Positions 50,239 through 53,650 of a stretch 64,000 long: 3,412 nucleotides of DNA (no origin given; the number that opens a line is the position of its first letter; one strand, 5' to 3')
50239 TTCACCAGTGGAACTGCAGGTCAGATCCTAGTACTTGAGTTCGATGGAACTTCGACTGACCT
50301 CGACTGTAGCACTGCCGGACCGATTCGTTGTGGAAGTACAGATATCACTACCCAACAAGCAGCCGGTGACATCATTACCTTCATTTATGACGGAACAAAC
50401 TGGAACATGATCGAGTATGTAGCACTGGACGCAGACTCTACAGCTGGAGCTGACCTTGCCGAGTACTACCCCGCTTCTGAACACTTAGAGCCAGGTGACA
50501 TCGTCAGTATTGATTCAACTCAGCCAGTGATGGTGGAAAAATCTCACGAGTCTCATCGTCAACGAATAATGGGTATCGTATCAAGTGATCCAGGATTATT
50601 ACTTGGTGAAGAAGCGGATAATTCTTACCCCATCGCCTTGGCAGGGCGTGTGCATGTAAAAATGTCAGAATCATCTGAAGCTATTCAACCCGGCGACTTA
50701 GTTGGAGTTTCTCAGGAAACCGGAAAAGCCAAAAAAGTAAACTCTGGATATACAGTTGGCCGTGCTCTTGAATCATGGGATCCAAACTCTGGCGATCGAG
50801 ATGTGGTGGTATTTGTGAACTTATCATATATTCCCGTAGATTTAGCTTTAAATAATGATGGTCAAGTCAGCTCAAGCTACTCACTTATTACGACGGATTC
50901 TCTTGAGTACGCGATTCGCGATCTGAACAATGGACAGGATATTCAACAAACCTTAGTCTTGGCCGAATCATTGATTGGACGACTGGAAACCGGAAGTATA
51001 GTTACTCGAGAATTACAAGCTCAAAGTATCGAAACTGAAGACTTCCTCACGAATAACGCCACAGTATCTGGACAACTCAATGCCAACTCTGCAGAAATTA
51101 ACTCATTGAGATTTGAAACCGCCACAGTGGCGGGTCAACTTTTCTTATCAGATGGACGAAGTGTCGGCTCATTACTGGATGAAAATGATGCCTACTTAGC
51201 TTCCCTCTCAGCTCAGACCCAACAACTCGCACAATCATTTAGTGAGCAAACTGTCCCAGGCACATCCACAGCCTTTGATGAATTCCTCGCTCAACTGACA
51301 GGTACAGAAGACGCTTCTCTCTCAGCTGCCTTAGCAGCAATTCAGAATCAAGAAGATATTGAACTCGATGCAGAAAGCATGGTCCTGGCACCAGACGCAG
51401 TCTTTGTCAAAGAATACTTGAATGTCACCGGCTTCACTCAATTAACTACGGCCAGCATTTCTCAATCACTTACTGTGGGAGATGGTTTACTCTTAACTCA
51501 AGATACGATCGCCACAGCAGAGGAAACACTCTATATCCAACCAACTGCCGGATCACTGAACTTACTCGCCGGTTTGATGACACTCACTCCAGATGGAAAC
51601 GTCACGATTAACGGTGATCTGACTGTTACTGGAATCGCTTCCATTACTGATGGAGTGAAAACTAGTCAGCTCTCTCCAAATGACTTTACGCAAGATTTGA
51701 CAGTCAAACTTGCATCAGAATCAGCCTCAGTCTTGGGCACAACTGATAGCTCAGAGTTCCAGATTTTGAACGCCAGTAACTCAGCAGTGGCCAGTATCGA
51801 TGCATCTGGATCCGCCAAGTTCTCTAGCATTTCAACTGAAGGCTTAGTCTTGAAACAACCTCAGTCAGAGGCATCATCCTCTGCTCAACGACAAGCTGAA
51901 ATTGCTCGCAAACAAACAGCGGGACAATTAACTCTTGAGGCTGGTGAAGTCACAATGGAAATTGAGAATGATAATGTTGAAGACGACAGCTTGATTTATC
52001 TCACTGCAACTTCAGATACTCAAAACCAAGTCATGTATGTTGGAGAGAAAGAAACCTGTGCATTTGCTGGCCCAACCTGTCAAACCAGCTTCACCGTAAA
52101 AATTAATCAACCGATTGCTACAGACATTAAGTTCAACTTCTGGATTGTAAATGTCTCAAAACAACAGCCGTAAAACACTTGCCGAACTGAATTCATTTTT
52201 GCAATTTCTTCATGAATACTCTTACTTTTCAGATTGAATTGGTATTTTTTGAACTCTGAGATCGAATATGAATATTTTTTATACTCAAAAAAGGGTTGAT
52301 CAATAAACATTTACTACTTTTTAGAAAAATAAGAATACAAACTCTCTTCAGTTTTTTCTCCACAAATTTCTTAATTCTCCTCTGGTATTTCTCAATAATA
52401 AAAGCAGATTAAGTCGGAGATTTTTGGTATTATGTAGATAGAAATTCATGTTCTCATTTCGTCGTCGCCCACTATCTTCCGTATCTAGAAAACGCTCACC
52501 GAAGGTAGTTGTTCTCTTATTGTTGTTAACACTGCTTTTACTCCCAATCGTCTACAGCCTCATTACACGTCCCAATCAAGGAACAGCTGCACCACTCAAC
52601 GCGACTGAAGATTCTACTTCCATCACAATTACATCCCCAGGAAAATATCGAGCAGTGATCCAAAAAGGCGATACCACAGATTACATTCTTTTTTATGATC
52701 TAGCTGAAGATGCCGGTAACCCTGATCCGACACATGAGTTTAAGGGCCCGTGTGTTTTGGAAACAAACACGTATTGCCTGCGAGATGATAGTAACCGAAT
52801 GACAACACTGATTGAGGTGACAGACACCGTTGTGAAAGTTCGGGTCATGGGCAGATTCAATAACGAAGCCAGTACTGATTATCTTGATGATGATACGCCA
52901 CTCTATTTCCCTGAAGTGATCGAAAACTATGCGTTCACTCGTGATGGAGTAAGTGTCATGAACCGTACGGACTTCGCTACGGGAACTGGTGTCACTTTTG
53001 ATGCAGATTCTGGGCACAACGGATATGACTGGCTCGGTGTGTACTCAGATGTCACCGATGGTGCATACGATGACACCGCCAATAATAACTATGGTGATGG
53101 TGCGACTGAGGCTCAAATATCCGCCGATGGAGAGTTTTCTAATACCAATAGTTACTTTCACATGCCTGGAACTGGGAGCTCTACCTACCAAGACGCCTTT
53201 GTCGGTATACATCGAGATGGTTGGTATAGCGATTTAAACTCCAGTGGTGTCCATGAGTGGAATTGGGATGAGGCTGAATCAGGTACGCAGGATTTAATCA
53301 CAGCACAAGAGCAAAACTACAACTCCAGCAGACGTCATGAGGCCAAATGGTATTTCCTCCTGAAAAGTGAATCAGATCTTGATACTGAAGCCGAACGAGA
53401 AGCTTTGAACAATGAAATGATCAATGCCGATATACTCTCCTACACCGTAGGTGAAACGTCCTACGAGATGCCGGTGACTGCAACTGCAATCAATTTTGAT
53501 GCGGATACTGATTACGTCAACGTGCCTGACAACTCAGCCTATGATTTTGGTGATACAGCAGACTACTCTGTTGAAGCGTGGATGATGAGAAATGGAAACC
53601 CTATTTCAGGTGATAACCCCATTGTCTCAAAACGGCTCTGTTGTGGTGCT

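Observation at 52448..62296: Multi-LamG giant protein followed by a Wzy_C+TPR protein: a candidate surface-protein O-glycosylation module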

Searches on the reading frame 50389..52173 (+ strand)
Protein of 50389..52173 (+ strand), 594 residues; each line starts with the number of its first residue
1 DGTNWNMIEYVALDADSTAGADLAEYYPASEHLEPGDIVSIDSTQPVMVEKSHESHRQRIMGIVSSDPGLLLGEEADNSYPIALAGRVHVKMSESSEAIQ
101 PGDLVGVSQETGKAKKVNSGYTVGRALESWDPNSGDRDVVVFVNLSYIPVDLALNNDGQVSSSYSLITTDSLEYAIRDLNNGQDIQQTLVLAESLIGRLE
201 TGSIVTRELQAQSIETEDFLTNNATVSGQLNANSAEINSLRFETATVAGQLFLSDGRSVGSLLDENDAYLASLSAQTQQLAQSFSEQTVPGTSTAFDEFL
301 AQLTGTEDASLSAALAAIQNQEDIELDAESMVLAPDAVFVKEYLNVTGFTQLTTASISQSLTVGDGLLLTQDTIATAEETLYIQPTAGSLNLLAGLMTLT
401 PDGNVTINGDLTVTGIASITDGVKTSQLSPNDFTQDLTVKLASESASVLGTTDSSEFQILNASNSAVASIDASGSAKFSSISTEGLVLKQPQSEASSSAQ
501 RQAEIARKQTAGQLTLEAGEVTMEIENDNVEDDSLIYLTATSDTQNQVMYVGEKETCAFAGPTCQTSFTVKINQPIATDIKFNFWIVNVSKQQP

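Call 69: search_protein_families(library=pfam, proteins=[window:50389-52173:+], max_evalue=0.1)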
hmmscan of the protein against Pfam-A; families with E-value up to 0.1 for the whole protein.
window:50389-52173:+ (594 aa): 4 families
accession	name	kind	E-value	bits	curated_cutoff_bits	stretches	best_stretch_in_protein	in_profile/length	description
PF12694.12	cpYpsA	-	0.0004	20.6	26.2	1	154-217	33-92/145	Circularly permutated YpsA SLOG family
PF16590.10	ESP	-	0.052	14.3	22.7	0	478-503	11-36/91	Exocrine gland-secreting peptide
PF11962.13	Peptidase_G2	-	0.097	12.5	25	0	20-76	48-101/228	Peptidase_G2, IMC autoproteolytic cleavage domain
PF21138.3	SMUBP-2_HCS1_1B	-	0.098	12.9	27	0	95-120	68-95/129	Helicase SMUBP-2/HCS1, 1B domain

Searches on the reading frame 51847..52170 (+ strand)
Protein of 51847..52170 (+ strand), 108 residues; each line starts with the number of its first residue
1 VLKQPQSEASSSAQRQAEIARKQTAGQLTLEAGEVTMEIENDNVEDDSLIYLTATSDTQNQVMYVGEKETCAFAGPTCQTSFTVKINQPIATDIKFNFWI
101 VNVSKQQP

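Call 88: find_homologous_proteins(query=A5, max_evalue=0.001)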
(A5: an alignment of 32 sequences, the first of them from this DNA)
Query A5 (32 sequences) (108 aa, profile of the alignment): 1 proteins with E <= 0.001 among 407 candidates.
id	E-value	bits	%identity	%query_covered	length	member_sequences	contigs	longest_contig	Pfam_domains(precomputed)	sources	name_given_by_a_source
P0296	2.0e-16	77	30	75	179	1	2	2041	-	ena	-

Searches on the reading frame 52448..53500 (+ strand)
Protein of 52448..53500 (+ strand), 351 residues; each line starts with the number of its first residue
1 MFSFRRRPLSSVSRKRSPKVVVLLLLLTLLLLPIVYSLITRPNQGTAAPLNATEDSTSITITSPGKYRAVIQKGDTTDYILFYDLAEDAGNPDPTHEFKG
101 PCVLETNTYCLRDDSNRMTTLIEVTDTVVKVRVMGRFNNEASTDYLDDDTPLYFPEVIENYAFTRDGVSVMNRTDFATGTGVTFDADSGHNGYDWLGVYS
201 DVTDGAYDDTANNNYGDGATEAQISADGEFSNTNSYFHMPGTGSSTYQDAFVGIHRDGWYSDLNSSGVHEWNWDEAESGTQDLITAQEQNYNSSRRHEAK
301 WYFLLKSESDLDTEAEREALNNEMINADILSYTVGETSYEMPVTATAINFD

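Call 81: search_protein_families(library=pfam, proteins=[window:52448-53500:+], max_evalue=1)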
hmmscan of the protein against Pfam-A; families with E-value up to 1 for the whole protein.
window:52448-53500:+ (351 aa): 0 families
